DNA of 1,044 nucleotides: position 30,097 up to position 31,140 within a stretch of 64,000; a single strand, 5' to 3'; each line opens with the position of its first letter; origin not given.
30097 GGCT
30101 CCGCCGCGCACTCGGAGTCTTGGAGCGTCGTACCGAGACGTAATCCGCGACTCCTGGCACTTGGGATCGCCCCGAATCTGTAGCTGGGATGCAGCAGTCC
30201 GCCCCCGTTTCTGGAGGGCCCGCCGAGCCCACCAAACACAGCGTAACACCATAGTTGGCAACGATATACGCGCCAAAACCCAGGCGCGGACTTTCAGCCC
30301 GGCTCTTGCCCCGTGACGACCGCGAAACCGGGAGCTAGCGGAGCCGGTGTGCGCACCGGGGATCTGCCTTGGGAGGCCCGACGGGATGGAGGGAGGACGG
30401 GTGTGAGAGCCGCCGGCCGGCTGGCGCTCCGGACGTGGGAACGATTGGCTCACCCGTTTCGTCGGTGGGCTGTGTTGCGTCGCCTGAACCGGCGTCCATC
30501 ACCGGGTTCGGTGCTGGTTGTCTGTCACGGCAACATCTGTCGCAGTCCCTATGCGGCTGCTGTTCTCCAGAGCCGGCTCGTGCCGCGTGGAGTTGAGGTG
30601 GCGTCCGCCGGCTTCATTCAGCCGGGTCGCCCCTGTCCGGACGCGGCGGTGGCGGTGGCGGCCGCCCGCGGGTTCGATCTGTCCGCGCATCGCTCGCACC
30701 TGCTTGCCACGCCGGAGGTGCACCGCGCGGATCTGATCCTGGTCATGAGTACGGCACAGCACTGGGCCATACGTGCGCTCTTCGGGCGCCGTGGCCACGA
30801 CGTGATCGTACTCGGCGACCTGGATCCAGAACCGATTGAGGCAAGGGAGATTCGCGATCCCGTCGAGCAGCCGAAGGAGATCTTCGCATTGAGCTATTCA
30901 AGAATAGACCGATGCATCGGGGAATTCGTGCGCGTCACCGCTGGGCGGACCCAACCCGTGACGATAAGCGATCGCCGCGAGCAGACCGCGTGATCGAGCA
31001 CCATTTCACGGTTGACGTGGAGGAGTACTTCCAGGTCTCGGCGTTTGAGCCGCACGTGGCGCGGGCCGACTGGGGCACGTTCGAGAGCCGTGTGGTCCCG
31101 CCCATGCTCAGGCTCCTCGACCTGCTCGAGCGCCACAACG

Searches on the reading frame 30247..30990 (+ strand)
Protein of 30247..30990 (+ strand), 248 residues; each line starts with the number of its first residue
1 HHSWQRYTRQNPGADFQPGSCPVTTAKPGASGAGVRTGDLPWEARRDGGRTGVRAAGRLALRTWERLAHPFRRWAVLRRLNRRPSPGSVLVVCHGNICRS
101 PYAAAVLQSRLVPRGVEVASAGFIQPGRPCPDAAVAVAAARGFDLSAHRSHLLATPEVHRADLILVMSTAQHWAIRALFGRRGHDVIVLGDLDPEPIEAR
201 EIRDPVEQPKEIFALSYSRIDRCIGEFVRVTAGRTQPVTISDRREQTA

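Call 34: search_protein_families(library=pfam, proteins=[window:30247-30990:+], max_evalue=0.00001)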
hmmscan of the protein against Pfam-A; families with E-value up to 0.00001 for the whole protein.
window:30247-30990:+ (248 aa): 1 family
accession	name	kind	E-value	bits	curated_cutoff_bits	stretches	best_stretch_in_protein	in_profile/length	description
PF01451.26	LMWPc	-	6.9e-21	75.4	23.2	1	89-227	1-143/144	Low molecular weight phosphotyrosine protein phosphatase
